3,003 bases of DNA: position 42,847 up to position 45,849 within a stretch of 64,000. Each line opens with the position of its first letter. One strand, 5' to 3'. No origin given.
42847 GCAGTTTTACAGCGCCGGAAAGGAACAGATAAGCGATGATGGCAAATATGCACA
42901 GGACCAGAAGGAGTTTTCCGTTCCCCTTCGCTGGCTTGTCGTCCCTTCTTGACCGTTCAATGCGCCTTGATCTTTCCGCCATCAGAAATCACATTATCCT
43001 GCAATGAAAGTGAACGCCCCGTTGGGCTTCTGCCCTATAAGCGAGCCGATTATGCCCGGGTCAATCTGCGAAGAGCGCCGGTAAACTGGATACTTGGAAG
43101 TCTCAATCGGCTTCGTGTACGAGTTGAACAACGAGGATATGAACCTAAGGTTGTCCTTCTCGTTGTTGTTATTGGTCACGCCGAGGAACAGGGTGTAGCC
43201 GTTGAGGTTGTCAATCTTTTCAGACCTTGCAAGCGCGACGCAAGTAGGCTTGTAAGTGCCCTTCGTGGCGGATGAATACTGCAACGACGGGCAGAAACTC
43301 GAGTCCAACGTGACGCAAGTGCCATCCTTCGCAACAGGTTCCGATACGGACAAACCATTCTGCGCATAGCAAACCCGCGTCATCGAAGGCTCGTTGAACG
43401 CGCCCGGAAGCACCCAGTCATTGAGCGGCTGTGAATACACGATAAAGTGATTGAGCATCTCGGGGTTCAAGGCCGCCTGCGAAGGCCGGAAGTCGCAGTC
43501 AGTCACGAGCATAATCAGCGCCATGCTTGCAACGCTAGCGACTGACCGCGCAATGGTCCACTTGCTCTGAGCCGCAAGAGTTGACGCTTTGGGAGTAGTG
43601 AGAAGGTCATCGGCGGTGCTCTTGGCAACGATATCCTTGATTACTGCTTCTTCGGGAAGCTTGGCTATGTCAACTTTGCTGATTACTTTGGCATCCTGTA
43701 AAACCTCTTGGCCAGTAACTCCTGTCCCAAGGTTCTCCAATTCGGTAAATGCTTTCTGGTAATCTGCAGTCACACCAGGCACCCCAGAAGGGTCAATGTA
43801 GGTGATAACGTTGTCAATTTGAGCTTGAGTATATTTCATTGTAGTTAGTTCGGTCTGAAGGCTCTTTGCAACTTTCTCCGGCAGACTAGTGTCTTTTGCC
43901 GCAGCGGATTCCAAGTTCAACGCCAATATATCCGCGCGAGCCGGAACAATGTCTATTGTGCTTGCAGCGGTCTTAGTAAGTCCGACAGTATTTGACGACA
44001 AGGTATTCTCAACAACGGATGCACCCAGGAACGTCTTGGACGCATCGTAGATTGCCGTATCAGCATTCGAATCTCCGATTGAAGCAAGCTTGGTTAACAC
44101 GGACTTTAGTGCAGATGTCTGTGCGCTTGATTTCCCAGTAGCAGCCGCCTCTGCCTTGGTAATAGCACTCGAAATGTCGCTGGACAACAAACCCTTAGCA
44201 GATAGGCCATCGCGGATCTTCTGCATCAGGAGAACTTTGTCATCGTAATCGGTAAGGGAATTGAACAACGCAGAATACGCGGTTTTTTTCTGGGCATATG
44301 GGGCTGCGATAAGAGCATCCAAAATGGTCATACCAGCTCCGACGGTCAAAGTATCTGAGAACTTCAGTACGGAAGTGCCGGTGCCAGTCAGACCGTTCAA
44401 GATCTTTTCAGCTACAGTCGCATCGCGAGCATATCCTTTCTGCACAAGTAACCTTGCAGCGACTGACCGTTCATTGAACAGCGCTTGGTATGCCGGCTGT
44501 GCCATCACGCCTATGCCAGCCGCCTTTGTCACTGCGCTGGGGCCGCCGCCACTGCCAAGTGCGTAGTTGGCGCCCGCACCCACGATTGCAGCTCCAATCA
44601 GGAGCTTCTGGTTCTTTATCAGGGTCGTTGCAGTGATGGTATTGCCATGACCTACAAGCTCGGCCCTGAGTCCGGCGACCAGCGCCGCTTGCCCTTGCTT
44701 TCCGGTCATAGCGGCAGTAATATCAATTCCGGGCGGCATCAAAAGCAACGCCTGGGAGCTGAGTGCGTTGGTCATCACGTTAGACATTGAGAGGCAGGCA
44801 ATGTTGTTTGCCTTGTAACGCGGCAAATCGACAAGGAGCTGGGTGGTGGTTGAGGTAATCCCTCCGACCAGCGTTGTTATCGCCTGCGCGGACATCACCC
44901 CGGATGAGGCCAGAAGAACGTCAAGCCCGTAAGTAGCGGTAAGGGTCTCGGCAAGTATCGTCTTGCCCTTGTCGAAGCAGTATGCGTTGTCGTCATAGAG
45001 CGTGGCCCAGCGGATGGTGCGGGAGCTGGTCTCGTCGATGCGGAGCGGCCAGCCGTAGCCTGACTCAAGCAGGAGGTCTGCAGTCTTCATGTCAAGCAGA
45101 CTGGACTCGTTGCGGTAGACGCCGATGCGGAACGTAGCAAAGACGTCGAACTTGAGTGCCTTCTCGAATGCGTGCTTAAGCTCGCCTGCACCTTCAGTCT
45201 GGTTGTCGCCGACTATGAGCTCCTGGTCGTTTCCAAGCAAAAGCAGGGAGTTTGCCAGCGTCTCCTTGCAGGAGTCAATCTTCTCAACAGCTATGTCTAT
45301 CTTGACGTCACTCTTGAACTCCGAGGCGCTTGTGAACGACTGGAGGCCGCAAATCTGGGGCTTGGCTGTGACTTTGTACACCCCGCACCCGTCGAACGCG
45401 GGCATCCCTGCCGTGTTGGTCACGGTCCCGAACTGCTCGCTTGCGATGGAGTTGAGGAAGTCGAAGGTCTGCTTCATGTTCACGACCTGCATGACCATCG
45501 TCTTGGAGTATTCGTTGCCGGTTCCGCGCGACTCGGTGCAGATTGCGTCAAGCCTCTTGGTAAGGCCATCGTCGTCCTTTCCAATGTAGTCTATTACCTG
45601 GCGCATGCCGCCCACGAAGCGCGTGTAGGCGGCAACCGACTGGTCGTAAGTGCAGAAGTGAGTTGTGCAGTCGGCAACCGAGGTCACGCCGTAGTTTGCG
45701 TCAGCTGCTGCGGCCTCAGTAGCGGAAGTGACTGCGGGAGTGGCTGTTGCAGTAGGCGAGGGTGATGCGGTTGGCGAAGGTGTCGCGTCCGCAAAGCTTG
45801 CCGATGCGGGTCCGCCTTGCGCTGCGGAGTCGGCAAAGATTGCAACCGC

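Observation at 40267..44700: Lower-GC mosaic joins the 3' end of giant gene 1 to the downstream small genes (tip-plus-partner cassette?)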

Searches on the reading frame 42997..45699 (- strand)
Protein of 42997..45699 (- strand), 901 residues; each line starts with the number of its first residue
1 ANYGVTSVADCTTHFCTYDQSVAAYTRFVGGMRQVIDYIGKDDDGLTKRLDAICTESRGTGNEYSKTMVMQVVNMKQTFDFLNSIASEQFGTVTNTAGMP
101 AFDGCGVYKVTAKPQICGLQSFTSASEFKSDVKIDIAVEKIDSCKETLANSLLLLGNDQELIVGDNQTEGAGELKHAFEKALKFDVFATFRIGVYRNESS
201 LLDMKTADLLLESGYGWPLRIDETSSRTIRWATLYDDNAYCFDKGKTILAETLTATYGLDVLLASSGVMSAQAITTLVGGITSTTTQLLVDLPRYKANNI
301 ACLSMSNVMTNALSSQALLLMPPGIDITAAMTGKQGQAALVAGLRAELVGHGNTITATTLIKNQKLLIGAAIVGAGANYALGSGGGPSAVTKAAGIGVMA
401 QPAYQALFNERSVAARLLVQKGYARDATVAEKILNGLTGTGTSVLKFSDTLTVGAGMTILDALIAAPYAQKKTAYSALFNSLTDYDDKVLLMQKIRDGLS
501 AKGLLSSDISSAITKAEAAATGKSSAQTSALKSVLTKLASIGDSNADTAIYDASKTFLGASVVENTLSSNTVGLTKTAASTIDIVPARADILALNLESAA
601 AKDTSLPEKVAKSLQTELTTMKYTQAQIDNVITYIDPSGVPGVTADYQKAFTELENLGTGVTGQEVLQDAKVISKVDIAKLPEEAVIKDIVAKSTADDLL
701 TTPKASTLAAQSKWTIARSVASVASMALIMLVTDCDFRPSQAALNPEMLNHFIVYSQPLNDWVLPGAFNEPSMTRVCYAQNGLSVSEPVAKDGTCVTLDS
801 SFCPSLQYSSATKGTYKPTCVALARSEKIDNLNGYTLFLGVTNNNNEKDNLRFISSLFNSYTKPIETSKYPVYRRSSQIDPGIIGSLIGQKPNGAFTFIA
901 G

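Call 25: find_homologous_proteins(query=window:42997-45687:-, max_evalue=0.001)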
Query window:42997-45687:- (897 aa): 1 proteins with E <= 0.001 among 8000 candidates.
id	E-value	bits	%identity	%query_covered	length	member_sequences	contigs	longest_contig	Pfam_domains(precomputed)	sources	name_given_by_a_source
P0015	1.1e-118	416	34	98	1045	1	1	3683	-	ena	-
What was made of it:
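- Tried and rejected: The word-indexed search with the 897-aa tip returned only one protein, because low-complexity words saturated the candidate list (call 25).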

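Call 31: search_protein_families(library=ncbifam, proteins=[window:42997-45687:-], max_evalue=0.1)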
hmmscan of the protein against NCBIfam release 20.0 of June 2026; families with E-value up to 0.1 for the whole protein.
window:42997-45687:- (897 aa): 0 families

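Call 44: search_protein_representatives(protein=window:42997-45687:-)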
Query: 897 residues. Proteins with E-value up to 0.001 (for the whole library): 19; up to 1e-10: 13; up to 1e-30: 7. The best 19 are listed.
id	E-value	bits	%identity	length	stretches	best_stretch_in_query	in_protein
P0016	1.3e-248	843.8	100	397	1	501-897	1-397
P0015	3.4e-119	415.7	37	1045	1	2-878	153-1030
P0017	9.1e-69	248.9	41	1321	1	2-412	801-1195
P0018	7.6e-67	242.6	32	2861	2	2-319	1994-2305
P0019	1.9e-65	237.9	36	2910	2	2-439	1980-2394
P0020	5.4e-65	236.4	43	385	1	520-897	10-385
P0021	2.4e-35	138.4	54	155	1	740-897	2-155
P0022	5.6e-28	114.0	35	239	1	28-252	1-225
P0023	8.6e-15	70.4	38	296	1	706-865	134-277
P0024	4.5e-13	64.7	29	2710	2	7-238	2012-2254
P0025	1.4e-12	63.1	30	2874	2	6-155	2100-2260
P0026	1.1e-11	60.2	31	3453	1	3-386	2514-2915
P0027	4.6e-11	58.0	25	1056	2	7-381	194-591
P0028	6.7e-08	47.6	36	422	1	698-880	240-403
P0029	9.1e-08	47.2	27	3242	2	6-172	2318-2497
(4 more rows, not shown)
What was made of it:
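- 44980..45684 (-): 'Head' domain of the tip, codons 1991-2225. It carries the motif C-x-T-x-F-C-T and six invariant cysteines, and is the best-conserved part of the tip family. This is the part matched in distant 2700-3450-aa giants (call 44).
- Tried and rejected: The exhaustive HMMER search was needed (call 44).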

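Call 48: find_encoding_contigs(protein=P0019, flank=10000, max_places=4)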
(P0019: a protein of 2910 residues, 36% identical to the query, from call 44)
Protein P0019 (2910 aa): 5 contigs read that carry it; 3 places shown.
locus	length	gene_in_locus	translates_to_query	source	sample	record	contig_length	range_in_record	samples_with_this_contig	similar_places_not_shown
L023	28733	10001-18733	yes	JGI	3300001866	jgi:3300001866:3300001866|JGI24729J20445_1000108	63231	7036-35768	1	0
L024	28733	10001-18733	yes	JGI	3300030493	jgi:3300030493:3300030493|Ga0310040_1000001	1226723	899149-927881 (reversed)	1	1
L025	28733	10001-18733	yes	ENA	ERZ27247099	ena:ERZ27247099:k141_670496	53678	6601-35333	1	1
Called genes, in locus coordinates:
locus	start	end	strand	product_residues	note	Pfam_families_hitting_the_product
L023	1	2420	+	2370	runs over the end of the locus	PF13620:CarboxypepD_reg (faint)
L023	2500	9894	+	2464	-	PF11974:bMG3 (faint), PF13620:CarboxypepD_reg (weak), PF17802:SpaA (faint)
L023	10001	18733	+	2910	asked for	PF13620:CarboxypepD_reg (weak), PF13715:CarbopepD_reg_2 (faint), PF24025:Ig_DR_A0283-like (faint)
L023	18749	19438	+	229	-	-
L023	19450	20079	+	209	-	-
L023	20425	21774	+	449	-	-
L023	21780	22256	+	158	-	-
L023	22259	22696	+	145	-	PF04242:DUF424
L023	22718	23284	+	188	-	-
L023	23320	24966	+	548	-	-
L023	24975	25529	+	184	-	-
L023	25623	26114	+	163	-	-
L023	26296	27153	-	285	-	PF00483:NTP_transferase, PF12804:NTP_transf_3 (weak)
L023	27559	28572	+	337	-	PF03320:FBPase_glpX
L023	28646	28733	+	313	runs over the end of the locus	PF01791:DeoC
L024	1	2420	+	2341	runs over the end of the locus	PF13620:CarboxypepD_reg (faint)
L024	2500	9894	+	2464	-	PF11974:bMG3 (faint), PF13620:CarboxypepD_reg (weak), PF17802:SpaA (faint)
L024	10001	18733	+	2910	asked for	PF13620:CarboxypepD_reg (weak), PF13715:CarbopepD_reg_2 (faint), PF24025:Ig_DR_A0283-like (faint)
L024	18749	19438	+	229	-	-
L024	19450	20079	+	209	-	-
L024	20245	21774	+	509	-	-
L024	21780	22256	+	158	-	-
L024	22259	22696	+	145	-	PF04242:DUF424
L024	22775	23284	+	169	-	-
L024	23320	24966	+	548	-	-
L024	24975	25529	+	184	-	-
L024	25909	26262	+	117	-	-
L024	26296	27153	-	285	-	PF00483:NTP_transferase, PF12804:NTP_transf_3 (weak)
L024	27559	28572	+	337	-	PF03320:FBPase_glpX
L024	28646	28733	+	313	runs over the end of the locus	PF01791:DeoC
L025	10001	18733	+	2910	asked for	PF13620:CarboxypepD_reg (weak), PF13715:CarbopepD_reg_2 (faint), PF24025:Ig_DR_A0283-like (faint)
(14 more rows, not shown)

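Call 71: search_solved_structures(query=A3, max_evalue=1)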
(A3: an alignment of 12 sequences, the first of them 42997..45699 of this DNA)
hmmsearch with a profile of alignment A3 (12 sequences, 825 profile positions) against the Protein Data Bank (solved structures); distinct sequences matched with E-value up to 1: 8.
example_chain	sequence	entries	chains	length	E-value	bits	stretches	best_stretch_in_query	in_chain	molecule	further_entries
6xh5_A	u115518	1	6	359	0.0011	20.8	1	416-549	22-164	helical fusion design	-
5cwj_A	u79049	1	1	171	0.0021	19.9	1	419-539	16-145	Designed helical repeat protein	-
5h78_A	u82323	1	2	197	0.031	16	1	437-570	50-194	cAMP-dependent protein kinase type II-alpha regulatory subunit,DHR14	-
6u1s_A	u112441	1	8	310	0.036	15.8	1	454-671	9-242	de novo designed 16-helix transmembrane nanopore, TMHC8_R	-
5cwh_A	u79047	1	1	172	0.12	14.1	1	439-574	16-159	Designed helical repeat protein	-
8v2d_J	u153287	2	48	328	0.4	12.3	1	397-523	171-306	O43_129 component A | O43_129_+4 component A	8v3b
9d92_A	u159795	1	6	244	0.91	11.1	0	450-655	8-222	Z4 c3i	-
37tt_A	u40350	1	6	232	0.99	11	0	451-654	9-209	Z4 c3ii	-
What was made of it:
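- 43570..44484 (-): Hypervariable helical region, codons 2391-2695. This is the core of the GC3 dip and the main mosaic zone. The only weak profile hits in PDB are designed helical repeat proteins (call 71).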

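Call 76: predict_structure(alignment_id=A3)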
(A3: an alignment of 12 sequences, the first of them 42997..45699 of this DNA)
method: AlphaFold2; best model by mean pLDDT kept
length: 901 residues; sequences in the alignment: 12
mean_pLDDT: 57.1   pTM: 0.54
mean pLDDT of the five models: 57.1, 54.5, 52.9, 50.8, 45.9
residues with pLDDT >= 90: 3; 70-90: 216; 50-70: 357; < 50: 325
segments of 3 or more residues with pLDDT < 50: 1-7, 57-61, 181-188, 220-226, 267-269, 296-298, 322-341, 347-407, 422-426, 432-474, 566-605, 637-646, 656-722, 761-766, 784-788, 807-814, 883-885
pLDDT, mean of each block of 10 residues (from residue 1): 45 59 79 83 84 60 72 64 77 64 71 75 82 82 77 75 79 55 45 73 80 62 49 74 68 60 51 56 57 52 67 56 44 42 49 38 43 48 39 39 48 57 48 43 29 32 36 53 60 69 63 65 54 57 52 56 47 31 33 40 48 55 56 52 47 49 44 37 29 28 31 41 52 69 80 79 53 82 50 71 56 56 76 83 68 68 55 56 50 68 48
secondary structure, 60 per line:
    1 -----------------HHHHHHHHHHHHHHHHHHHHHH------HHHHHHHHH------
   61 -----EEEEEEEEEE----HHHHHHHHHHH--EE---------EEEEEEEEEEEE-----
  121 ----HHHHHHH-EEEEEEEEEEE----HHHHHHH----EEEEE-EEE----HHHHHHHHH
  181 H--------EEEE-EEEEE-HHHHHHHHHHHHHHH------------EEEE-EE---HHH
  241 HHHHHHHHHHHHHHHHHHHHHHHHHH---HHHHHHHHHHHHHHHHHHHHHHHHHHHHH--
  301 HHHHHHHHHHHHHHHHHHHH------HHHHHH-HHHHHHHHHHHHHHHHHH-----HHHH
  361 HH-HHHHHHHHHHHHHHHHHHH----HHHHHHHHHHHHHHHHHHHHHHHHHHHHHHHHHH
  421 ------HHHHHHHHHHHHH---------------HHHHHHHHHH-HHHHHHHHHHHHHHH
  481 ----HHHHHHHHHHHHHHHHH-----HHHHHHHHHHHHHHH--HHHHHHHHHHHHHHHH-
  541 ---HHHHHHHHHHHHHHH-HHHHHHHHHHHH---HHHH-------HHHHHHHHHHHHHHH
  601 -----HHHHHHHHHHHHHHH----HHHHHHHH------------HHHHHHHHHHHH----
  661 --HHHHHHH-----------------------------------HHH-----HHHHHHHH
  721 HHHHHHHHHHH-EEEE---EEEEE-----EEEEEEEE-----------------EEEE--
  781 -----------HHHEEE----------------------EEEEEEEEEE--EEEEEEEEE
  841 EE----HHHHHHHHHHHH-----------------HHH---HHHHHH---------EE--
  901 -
elements in order (helices of 4 or more, strands of 3 or more residues): H18-39 H46-54 E66-75 H80-90 E104-115 H125-131 E133-143 H148-154 E159-163 E165-167 H172-181 E190-193 E195-199 H201-215 E228-231 H238-266 H270-298 H301-320 H327-332 H334-351 H357-362 H364-382 H387-420 H427-439 H455-464 H466-480 H485-501 H507-521 H524-539 H544-558 H560-571 H575-578 H586-600 H606-620 H625-632 H645-656 H663-669 H713-731 E733-736 E740-744 E750-757 E775-778 E795-797 E820-829 E832-842 H847-858 H882-887
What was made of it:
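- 44980..45684 (-): The AF2 alpha/beta domain has pLDDT 70-84 (call 76).
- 44485..44979 (-): Gly/Ala/Ser-rich hydrophobic helices, codons 2226-2390. They are candidate membrane-embedded segments. AF2 predicts long helices here (call 76).
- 43501..43569 (-): Last hydrophobic helix, codons 2696-2718, followed by the motif D-C-D-F-R-P. AF2 helix at tip residues 713-731 (call 76).
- The tip model has low confidence (mean pLDDT 57, call 76), so the topology is not settled.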

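Call 80: fold_search(model_id=the predicted structure, library=pdb)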
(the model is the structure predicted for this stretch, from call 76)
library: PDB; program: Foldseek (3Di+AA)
matches with E <= 10: 209; with E <= 0.001: 0
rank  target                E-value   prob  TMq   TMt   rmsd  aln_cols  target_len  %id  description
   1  6qxa_B                2.1e-01  0.09  0.08  0.09  29.1       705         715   11  Structure of membrane bound pyrophosphatase from Thermotoga maritima in complex with imidodiphosphate and N-[(2-amino- (released 2019-04-10)
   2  5ayo                  6.9e-01  0.06  0.07  0.12  25.8       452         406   15  Crystal structure of a bacterial homologue of iron transporter ferroportin in inward-facing state (released 2015-11-04)
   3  2z4t_A                6.9e-01  0.03  0.06  0.08  22.4       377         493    8  Crystal Structure of Vibrionaceae Photobacterium sp. JT-ISH-224 2,6-sialyltransferase in a Ternary Complex with Donor  (released 2008-04-08)
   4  7p5j_A                7.9e-01  0.05  0.05  0.10  37.7       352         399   13  Cryo-EM structure of human TTYH1 in GDN (released 2021-08-11)
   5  7p5m_A                1.2e+00  0.02  0.05  0.09  36.2       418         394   11  Cryo-EM structure of human TTYH2 in lipid nanodiscs (released 2021-08-11)
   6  8vp6_B                1.5e+00  0.02  0.06  0.07  34.0       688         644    9  Cryo-EM structure of the ABC transporter PCAT1 bound with Mg_class_2 (released 2024-10-30)
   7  9j38_A                1.6e+00  0.08  0.10  0.17  21.3       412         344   11  human KCNQ5-CaM in apo state (released 2025-04-16)
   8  4rnq                  1.6e+00  0.03  0.08  0.11  22.1       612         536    9  Crystal structure of tobacco 5-epi-aristolochene synthase (TEAS) with anilinogeranyl diphosphate (AGPP) and geraniline (released 2015-05-06)
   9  7sel_A                1.6e+00  0.03  0.05  0.07  30.4       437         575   11  E. coli MsbA in complex with LPS and inhibitor G7090 (compound 3) (released 2022-03-09)
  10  6f1t_f                1.7e+00  0.02  0.07  0.07  32.1       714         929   11  Cryo-EM structure of two dynein tail domains bound to dynactin and BICDR1 (released 2018-01-17)
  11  9u9z_A                1.8e+00  0.08  0.08  0.18  15.4       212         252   11  Cryo-EM structure of cyanobacterial bicarbonate transporter CmpBCD (released 2026-04-01)
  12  5t04_A                1.8e+00  0.06  0.10  0.15  27.4       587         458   11  STRUCTURE OF CONSTITUTIVELY ACTIVE NEUROTENSIN RECEPTOR (released 2016-12-21)
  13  6vrz                  1.8e+00  0.05  0.07  0.12  27.1       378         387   13  protein A (released 2020-06-03)
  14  6qxa_D                1.9e+00  0.04  0.08  0.10  28.7       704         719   10  Structure of membrane bound pyrophosphatase from Thermotoga maritima in complex with imidodiphosphate and N-[(2-amino- (released 2019-04-10)
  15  8ic0_A                1.9e+00  0.03  0.06  0.13  28.5       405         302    9  Cryo-EM structure of CXCL8 bound C-X-C chemokine receptor 1 in complex with Gi heterotrimer (released 2023-07-19)
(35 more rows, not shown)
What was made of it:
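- On Polymorphic toxin system (CDI/Rhs type): Foldseek's best E-value is 0.21 (call 80).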

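Call 88: search_protein_families(library=pfam, proteins=[L024:15923-18730:+, L024:19450-20079:+, L024:20245-21774:+], max_evalue=0.05)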
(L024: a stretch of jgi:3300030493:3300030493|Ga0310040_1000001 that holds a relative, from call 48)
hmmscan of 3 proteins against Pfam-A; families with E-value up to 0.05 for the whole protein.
L024:15923-18730:+ (936 aa): 0 families

L024:19450-20079:+ (209 aa): 0 families

L024:20245-21774:+ (509 aa): 2 families
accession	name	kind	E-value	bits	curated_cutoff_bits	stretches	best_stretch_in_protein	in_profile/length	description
PF07862.16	Nif11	-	0.0035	18.1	23.8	1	93-124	9-40/48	Nif11 domain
PF25244.1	PML_C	-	0.025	15.2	27.1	0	306-335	24-53/75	PML, C-terminal domain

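Call 89: search_protein_families(library=padloc, proteins=[window:42997-45699:-, L024:19450-20079:+], max_evalue=0.05)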
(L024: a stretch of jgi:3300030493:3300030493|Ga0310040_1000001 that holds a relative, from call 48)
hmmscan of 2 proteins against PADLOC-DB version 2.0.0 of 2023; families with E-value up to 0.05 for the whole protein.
window:42997-45699:- (901 aa): 1 family
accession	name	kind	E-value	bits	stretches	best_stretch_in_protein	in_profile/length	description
PDLC02442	BrxA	-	0.043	12.1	0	200-241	16-57/98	BrxA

L024:19450-20079:+ (209 aa): 1 family
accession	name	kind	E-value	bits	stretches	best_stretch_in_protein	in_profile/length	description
PDLC04174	HEC-01A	-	0.029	11.6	1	140-206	127-194/264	-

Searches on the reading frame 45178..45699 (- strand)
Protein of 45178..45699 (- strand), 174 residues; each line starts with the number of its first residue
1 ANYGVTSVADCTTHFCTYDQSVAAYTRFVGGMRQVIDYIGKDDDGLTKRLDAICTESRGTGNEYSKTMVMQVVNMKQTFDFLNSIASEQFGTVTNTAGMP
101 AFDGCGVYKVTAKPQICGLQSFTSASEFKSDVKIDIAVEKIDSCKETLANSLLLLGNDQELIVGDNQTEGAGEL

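Call 96: find_related_loci(query=A6, collection=genome_contigs, flank=8000)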
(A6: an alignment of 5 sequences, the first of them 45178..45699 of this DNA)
Query A6 (174 aa) in genome_contigs; peptide patterns used: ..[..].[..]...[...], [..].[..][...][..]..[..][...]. (x = any residue, [..] = any of these).
48 stretches matched a pattern; 2 encode a relative of the query (tblastn E <= 1e-3); 2 distinct loci.
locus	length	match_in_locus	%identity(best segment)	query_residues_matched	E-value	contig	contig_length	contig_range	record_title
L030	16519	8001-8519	75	2-174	8e-91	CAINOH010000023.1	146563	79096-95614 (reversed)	uncultured Candidatus Micrarchaeota archaeon isolate AlinenSediments_bin-2061 genome assembly, contig: bin-2061:23/25, w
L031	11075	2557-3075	57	4-174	2e-65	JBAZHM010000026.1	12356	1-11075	MAG: Candidatus Micrarchaeia archaeon isolate SO_2017_LW3_70 NODE_15356_length_12356_cov_1.120697_LW162_2017, whole geno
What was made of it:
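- Tried and rejected: The head-domain alignment then found two genomes (call 96).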
